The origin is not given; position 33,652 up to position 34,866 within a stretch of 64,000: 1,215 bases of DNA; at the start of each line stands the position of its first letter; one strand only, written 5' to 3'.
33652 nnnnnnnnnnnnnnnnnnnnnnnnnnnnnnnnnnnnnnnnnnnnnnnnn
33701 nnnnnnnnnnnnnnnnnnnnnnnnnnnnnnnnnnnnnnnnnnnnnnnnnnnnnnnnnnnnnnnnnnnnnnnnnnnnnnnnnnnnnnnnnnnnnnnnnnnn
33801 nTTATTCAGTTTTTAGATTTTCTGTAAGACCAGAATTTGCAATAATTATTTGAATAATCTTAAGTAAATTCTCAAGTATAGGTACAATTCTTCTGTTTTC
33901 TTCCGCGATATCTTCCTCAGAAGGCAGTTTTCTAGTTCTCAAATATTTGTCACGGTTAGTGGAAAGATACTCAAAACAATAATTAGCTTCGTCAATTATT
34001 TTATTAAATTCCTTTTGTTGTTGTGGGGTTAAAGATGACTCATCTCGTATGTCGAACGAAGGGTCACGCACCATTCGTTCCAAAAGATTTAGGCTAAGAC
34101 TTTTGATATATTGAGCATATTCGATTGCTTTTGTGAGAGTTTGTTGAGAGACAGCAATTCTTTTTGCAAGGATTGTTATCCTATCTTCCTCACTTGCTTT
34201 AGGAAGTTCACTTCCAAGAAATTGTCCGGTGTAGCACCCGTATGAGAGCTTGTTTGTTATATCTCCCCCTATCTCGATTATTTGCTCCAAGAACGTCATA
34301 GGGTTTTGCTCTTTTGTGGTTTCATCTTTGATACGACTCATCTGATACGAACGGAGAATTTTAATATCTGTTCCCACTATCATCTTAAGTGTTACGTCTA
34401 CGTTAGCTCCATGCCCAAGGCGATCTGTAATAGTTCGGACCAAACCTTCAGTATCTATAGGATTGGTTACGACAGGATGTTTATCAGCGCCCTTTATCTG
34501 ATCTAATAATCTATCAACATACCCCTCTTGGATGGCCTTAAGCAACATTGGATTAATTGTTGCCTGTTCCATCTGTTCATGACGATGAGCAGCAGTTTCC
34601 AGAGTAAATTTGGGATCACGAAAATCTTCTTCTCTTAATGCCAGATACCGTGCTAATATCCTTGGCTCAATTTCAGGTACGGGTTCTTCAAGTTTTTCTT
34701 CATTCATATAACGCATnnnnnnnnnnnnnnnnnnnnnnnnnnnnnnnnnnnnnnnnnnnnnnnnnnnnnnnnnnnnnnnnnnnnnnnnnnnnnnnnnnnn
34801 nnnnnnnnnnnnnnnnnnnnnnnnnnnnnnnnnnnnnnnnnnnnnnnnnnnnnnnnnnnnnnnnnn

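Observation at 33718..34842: A 1.1-kb insertion with perfect 39-bp direct repeats at the 3' end of rbfA, carrying one unknown 304-aa gene and a replacement rbfA C-terminus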

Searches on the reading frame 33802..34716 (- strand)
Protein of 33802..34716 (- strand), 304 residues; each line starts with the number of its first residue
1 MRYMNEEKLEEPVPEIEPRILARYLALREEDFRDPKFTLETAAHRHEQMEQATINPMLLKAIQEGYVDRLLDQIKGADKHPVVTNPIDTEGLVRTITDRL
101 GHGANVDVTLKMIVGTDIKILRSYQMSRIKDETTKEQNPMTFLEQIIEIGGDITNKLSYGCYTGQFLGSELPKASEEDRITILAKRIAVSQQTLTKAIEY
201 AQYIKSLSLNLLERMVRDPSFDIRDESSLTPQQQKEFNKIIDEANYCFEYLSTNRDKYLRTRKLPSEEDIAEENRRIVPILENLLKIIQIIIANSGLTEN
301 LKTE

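Call 7: search_protein_families(library=pfam, proteins=[window:33802-34716:-], max_evalue=1)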
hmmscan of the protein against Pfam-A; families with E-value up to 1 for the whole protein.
window:33802-34716:- (304 aa): 0 families

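Call 8: search_protein_families(library=phrogs, proteins=[window:33802-34716:-], max_evalue=1)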
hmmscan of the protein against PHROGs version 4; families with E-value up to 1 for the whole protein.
window:33802-34716:- (304 aa): 2 families
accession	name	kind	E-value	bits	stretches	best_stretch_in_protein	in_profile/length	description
phrog_21987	-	unknown function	0.28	12.4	1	233-260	27-54/69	-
phrog_3859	-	unknown function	0.39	12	0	234-274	3-38/84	-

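Call 9: search_protein_families(library=padloc, proteins=[window:33802-34716:-], max_evalue=10)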
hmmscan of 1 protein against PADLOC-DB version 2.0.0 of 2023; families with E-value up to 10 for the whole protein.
window:33802-34716:- (304 aa): 0 families

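Call 10: find_homologous_proteins(query=window:33802-34716:-, max_evalue=0.001)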
Query window:33802-34716:- (304 aa): 1 proteins with E <= 0.001 among 1195 candidates.
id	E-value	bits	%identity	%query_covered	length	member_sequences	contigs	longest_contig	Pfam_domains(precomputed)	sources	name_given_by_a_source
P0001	3.3e-189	645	100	99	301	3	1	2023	-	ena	-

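Call 14: find_encoding_contigs(protein=P0001, flank=10000)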
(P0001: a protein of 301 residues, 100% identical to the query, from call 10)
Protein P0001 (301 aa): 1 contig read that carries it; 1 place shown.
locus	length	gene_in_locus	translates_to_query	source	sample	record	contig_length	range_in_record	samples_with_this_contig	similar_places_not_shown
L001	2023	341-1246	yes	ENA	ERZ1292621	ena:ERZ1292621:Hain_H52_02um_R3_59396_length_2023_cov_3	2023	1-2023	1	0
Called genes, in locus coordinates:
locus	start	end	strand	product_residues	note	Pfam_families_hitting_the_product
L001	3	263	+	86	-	?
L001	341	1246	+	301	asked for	-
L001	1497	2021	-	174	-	?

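Call 18: search_protein_representatives(protein=window:33802-34716:-)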
Query: 304 residues. Proteins with E-value up to 0.001 (for the whole library): 5; up to 1e-10: 2; up to 1e-30: 1. The best 5 are listed.
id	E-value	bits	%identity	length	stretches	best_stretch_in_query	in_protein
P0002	8.6e-48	179.7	99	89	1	216-304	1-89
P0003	3.1e-14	69.6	26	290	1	21-288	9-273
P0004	1.4e-05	41.3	22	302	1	46-279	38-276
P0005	1.1e-04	38.3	26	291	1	188-289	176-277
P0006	1.6e-04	37.8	24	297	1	14-270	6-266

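Call 22: predict_structure(protein=window:33802-34716:-)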
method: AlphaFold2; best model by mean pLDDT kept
length: 304 residues; sequences in the alignment: 1
mean_pLDDT: 45.5   pTM: 0.39
mean pLDDT of the five models: 45.5, 42.0, 41.2, 38.6, 36.9
residues with pLDDT >= 90: 0; 70-90: 17; 50-70: 110; < 50: 177
segments of 3 or more residues with pLDDT < 50: 1-35, 37-140, 158-193
pLDDT, mean of each block of 10 residues (from residue 1): 30 32 39 45 42 36 38 30 25 31 26 26 26 31 60 52 38 39 36 52 59 57 59 74 67 56 56 66 69 61 55
secondary structure, 60 per line:
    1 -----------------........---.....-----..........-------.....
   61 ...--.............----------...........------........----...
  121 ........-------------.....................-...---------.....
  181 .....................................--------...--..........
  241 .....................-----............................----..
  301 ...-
elements in order: H18-25 H29-33 H39-48 H56-63 H66-78 H89-99 H106-113 H118-128 H142-162 H176-217 H231-261 H267-294 H299-303

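Call 23: find_homologous_proteins(query=A1, max_evalue=0.001)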
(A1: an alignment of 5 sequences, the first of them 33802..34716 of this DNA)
Query A1 (5 sequences) (304 aa, profile of the alignment): 2 proteins with E <= 0.001 among 3567 candidates.
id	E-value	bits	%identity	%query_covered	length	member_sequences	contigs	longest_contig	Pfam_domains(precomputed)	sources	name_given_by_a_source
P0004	4.3e-123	428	23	85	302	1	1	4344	-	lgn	-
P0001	1.1e-105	371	100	99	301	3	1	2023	-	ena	-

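Call 24: find_encoding_contigs(protein=P0004, flank=10000)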
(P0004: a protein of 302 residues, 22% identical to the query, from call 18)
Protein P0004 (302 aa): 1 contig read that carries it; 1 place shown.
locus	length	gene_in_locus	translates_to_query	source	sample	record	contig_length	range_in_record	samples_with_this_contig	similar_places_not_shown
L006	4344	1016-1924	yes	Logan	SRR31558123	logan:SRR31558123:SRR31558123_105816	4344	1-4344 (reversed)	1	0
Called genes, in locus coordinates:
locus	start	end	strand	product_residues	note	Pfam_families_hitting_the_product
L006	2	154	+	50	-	?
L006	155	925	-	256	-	PF01978:TrmB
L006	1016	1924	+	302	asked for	-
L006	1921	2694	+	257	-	-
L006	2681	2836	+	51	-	-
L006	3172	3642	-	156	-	-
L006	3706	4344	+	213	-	?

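Call 25: find_encoding_contigs(protein=P0003, flank=10000)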
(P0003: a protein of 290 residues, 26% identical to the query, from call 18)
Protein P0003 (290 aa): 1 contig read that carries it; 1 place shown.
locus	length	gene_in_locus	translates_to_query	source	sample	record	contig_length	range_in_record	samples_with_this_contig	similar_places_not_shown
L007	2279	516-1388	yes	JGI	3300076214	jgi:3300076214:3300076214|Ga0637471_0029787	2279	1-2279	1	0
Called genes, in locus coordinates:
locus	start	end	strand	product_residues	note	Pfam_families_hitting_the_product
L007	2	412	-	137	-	?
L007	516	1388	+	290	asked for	-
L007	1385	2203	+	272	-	-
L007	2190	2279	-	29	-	?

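Call 26: find_encoding_contigs(protein=P0005, flank=10000)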
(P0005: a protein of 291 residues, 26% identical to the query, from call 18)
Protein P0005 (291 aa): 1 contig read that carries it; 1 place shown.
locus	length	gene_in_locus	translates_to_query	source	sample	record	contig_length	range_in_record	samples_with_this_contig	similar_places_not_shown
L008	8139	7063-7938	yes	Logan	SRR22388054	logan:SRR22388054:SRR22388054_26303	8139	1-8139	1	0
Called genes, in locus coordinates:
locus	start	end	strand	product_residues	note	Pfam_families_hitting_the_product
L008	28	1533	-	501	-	PF00271:Helicase_C, PF20470:HTH_61 (weak), PF21280:Helicase_dom4_arc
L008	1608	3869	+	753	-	-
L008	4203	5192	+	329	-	-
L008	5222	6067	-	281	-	PF02498:Bro-N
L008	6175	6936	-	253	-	PF01978:TrmB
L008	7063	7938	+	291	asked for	-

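Call 27: find_encoding_contigs(protein=P0006, flank=10000)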
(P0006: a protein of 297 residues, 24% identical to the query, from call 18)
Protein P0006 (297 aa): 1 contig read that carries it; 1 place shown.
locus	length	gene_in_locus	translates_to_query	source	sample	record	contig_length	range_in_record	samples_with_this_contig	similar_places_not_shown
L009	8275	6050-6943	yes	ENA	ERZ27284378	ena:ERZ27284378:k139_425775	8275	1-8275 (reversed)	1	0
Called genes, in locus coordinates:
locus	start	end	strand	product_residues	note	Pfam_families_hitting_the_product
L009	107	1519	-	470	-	PF01523:PmbA_TldD_1st (weak), PF19290:PmbA_TldD_2nd (weak), PF19289:PmbA_TldD_3rd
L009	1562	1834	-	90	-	-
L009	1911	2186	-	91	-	-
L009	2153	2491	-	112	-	PF14325:DUF4383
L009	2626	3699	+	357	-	PF02073:Peptidase_M29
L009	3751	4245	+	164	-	PF00334:NDK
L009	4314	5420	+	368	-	PF02812:ELFV_dehydrog_N, PF00208:ELFV_dehydrog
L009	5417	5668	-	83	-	-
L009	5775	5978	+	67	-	-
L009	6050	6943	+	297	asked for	-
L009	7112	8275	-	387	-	?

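Call 32: search_protein_families(library=pfam, proteins=[L006:1921-2694:+, L007:1385-2203:+, L006:3172-3642:-, L008:1608-3869:+, L008:4203-5192:+, L006:155-925:-, L009:5775-5978:+, L009:5417-5668:-], max_evalue=0.1)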
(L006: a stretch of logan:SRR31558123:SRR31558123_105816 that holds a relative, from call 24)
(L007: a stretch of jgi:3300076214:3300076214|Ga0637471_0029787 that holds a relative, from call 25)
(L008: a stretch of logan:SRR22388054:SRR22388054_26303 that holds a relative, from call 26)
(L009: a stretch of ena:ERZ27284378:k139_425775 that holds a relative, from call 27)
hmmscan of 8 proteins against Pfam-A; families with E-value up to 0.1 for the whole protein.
L006:1921-2694:+ (257 aa): 0 families

L007:1385-2203:+ (272 aa): 1 family
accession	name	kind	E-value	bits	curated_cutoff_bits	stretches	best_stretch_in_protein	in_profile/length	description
PF25642.1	DUF7944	-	0.037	15.1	27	0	160-219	13-71/82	Domain of unknown function (DUF7944)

L006:3172-3642:- (156 aa): 4 families
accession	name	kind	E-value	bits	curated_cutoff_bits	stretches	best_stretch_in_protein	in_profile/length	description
PF12669.12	FeoB_associated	-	0.0031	18.2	27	1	27-51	2-25/44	FeoB-associated Cys-rich membrane protein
PF10323.15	7TM_GPCR_Srv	-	0.014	15.2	21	1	9-61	196-247/283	Serpentine type 7TM GPCR chemoreceptor Srv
PF10858.15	DUF2659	-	0.028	14.6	27.7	1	18-67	12-64/216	Protein of unknown function (DUF2659)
PF09716.15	ETRAMP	-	0.057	13.9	29.1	1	3-50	33-79/81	Malarial early transcribed membrane protein (ETRAMP)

L008:1608-3869:+ (753 aa): 1 family
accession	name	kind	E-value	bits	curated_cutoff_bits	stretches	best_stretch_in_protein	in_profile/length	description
PF20448.3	DUF6705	-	0.094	13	24.4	0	1-29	1-29/188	Family of unknown function (DUF6705)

L008:4203-5192:+ (329 aa): 3 families
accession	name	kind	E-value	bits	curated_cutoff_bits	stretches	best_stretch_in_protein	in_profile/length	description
PF22091.2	DUF6941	-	0.012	16.4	27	0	94-127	47-82/125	Family of unknown function (DUF6941)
PF22076.2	Cep192_D6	-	0.021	15.5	35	0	19-82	32-94/101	Cep192 domain 6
PF10029.15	DUF2271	-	0.026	14.7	27.3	0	87-123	83-119/136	Predicted periplasmic protein (DUF2271)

L006:155-925:- (256 aa): 2 families
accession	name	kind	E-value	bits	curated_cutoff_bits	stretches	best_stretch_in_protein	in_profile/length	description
PF01978.25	TrmB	-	8.3e-12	45.2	25.6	1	5-73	1-68/68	Sugar-specific transcriptional regulator TrmB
PF03965.22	Penicillinase_R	-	0.018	15.8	22.6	1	11-73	2-68/115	Penicillinase repressor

L009:5775-5978:+ (67 aa): 0 families

L009:5417-5668:- (83 aa): 0 families

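Call 43: search_solved_structures(query=A1, max_evalue=10)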
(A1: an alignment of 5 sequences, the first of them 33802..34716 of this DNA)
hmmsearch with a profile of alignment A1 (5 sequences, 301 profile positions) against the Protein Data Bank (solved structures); distinct sequences matched with E-value up to 10: 2.
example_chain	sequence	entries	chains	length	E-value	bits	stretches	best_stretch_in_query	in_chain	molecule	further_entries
6wcw_A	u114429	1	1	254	0.11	14.8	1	182-243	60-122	Run domain Beclin-1-interacting and cysteine-rich domain-containing protein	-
5h07_D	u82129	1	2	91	0.12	14.7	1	118-184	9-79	TNFAIP3-interacting protein 2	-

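Call 44: search_protein_families(library=ncbifam, alignment_id=A1, max_evalue=1)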
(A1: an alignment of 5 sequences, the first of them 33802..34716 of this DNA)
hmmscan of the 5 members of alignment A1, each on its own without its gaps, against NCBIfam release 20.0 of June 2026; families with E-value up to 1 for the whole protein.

A. member 1, window:33802-34716:- (304 aa): 0 families

B. families by the number of members that match (of 5 scanned): 3 families
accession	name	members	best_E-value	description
NF003411.0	PRK04778.1-5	1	0.0047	septation ring formation regulator EzrA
NF003499.0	PRK05170.1-2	1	0.034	YcgN family cysteine cluster protein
NF005253.0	PRK06762.1-4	1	0.13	hypothetical protein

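Call 52: predict_structure(alignment_id=A1)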
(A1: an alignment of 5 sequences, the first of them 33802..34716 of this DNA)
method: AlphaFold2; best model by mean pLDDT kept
length: 304 residues; sequences in the alignment: 5
mean_pLDDT: 76.4   pTM: 0.77
mean pLDDT of the five models: 76.4, 65.6, 60.9, 54.8, 54.6
residues with pLDDT >= 90: 50; 70-90: 170; 50-70: 48; < 50: 36
segments of 3 or more residues with pLDDT < 50: 1-12, 118-137, 301-304
pLDDT, mean of each block of 10 residues (from residue 1): 43 66 87 82 58 84 90 79 76 77 78 67 42 52 89 78 59 72 79 87 89 91 88 94 90 76 75 89 93 77 37
secondary structure, 60 per line:
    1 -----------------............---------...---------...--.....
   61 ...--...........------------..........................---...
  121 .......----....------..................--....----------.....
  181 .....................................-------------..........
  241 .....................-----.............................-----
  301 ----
elements in order: H18-29 H56-63 H66-76 H89-114 H118-127 H132-135 H142-159 H162-165 H176-217 H231-261 H267-295

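Call 58: fold_search(model_id=the predicted structure, library=pdb)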
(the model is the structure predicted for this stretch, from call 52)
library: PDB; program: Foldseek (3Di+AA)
matches with E <= 10: 478; with E <= 0.001: 0
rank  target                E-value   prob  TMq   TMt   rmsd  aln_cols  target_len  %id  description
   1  8uao_A                2.0e-01  0.66  0.23  0.28  13.6       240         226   17  DpHF18 filament (released 2024-04-10)
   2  8f6r_A                2.1e-01  0.23  0.14  0.18  21.3       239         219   12  CryoEM structure of designed modular protein oligomer C6-79 (released 2023-11-29)
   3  8ubg_A                3.0e-01  0.51  0.21  0.26  12.1       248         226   16  DpHF19 filament (released 2024-04-10)
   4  5dhh_A                3.3e-01  0.15  0.16  0.17  23.5       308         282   11  The crystal structure of nociceptin/orphanin FQ peptide receptor (NOP) in complex with SB-612111 (PSI Community Target (released 2015-10-21)
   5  3q84_G                3.6e-01  0.10  0.12  0.12  38.4       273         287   12  Crystal structure of human PACSIN 1 F-BAR domain (released 2012-02-22)
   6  7utz_R                4.6e-01  0.20  0.20  0.12  15.1       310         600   12  Human thyrotropin analog TR1402 bound to human Thyrotropin receptor in complex with miniGs399 (composite structure) (released 2022-08-03)
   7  8xws_C                4.6e-01  0.15  0.17  0.17  23.0       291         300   12  Structure of CXCR2 bound to CXCL5 (Ligand-receptor focused map) (released 2025-01-15)
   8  9uhd                  5.3e-01  0.14  0.15  0.20  34.2       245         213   16  Structure of FAM92A BAR domain (released 2025-07-16)
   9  4kik_B                5.3e-01  0.07  0.12  0.07  31.6       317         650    9  Human IkB kinase beta (released 2013-06-26)
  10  9p84_R                5.5e-01  0.14  0.18  0.18  22.6       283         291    7  NTSR1-Gi-NTS(8-13) GTP-Bound Complex in the Non-Canonical, AHD Closed State (NC-Closed-GTP) (released 2026-03-25)
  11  4gxg_A                5.7e-01  0.25  0.19  0.25  21.5       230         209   13  Crystal structure of human GLTP bound with 12:0 monosulfatide (orthorhombic form; four subunits in asymmetric unit) (released 2013-04-10)
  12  6hpn                  6.0e-01  0.51  0.27  0.34  19.1       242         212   13  Crystal structure of Borrelia spielmanii WP_012665240 (BSA64) - an orthologous protein to B. burgdorferi BBA64 (released 2019-10-09)
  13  3zev_A                6.0e-01  0.10  0.16  0.16  23.5       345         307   12  Structure of Thermostable Agonist-bound Neurotensin Receptor 1 Mutant without Lysozyme Fusion (released 2014-01-29)
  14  4aly_A                6.0e-01  0.09  0.11  0.15  19.3       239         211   15  Borrelia burgdorferi outer surface lipoprotein BBA64 (released 2013-04-17)
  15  8qkd                  6.3e-01  0.21  0.23  0.24  20.0       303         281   12  X-ray crystal structure of a de novo designed single-chain parallel coiled-coil alpha-helical barrel with 5 inner helice (released 2024-07-03)
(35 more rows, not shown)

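Call 59: fold_search(model_id=the predicted structure, library=viral)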
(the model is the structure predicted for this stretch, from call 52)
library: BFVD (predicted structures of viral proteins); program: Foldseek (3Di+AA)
matches with E <= 10: 285; with E <= 0.001: 0
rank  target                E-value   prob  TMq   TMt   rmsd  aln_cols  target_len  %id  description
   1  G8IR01                1.5e-01  0.47  0.22  0.10  24.6       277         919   10  MuF-like minor capsid protein [Mycobacterium phage Fionnbharth]
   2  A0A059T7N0            2.4e-01  0.35  0.22  0.10  31.5       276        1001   10  Tail tape measure protein [Listeria phage LP-114]
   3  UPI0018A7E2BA         2.6e-01  0.15  0.16  0.14  36.6       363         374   11  (no name look-up for this kind of identifier)
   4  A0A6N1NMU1            3.7e-01  0.16  0.17  0.17  22.4       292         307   10  Putative orfan [Tupanvirus soda lake]
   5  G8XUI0                4.1e-01  0.08  0.13  0.09  32.3       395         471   11  Regulatory protein IE1 [Aotine betaherpesvirus 1]
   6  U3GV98                4.8e-01  0.16  0.18  0.18  23.7       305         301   10  G-protein coupled receptor [Suid betaherpesvirus 2]
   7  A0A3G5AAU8            6.0e-01  0.07  0.10  0.13  26.7       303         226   13  Uncharacterized protein [Hyperionvirus sp.]
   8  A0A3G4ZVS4            6.8e-01  0.12  0.14  0.19  16.7       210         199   15  Uncharacterized protein [Edafosvirus sp.]
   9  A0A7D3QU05            7.4e-01  0.13  0.18  0.13  26.3       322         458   13  DnaJ chaperone protein [Fadolivirus FV1/VV64]
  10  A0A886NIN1            7.8e-01  0.09  0.15  0.13  27.6       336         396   10  (no name in the UniProt tables at hand)
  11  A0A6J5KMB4            7.8e-01  0.08  0.12  0.11  29.2       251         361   10  Uncharacterized protein [uncultured Caudovirales phage]
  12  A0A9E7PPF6            8.5e-01  0.18  0.18  0.11  29.1       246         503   10  Uncharacterized protein [Largemouth bass virus]
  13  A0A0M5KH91            8.5e-01  0.11  0.16  0.10  32.5       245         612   14  (no name in the UniProt tables at hand)
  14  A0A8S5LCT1            8.8e-01  0.38  0.23  0.38  17.1       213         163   14  Uncharacterized protein [Siphoviridae sp. ctMS01]
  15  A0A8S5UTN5            8.8e-01  0.07  0.14  0.13  24.0       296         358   15  Uncharacterized protein [Myoviridae sp. ctYA416]
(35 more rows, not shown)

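Call 60: find_encoding_contigs(protein=P0002, flank=10000)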
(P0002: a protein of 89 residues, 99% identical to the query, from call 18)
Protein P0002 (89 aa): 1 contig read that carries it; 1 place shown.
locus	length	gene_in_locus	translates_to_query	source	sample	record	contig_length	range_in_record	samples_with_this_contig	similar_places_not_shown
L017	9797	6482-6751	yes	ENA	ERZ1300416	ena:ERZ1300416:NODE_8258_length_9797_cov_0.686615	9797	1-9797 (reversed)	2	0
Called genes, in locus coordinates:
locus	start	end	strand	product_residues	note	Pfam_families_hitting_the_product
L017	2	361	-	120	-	?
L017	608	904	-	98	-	PF17871:AAA_lid_9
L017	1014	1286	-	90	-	PF00004:AAA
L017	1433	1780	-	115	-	PF02861:Clp_N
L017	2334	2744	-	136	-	-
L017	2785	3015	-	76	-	-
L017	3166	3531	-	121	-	PF00266:Aminotran_5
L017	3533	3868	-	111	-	PF00266:Aminotran_5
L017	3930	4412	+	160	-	PF00009:GTP_EFTU, PF01926:MMR_HSR1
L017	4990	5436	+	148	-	PF11987:IF-2, PF03144:GTP_EFTU_D2 (weak)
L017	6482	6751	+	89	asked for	-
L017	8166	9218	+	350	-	-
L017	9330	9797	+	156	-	?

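Call 74: search_dna_similar(query=window:33802-34716:-, collection=phages, mode=protein, max_evalue=0.01)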
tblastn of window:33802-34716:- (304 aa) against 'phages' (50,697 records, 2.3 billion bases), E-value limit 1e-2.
No match.

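Call 75: search_dna_similar(query=window:33802-34716:-, collection=plasmids, mode=protein, max_evalue=0.01)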
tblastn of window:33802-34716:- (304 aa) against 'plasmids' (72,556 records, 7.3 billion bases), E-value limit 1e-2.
No match.

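Call 76: find_related_loci(query=window:33802-34716:-, collection=viral_contigs, flank=10000)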
Query window:33802-34716:- (304 aa) in viral_contigs; peptide patterns used: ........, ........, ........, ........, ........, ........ (x = any residue, [..] = any of these).
6 stretches matched a pattern, but none encodes a relative of the query by tblastn (E <= 1e-3).
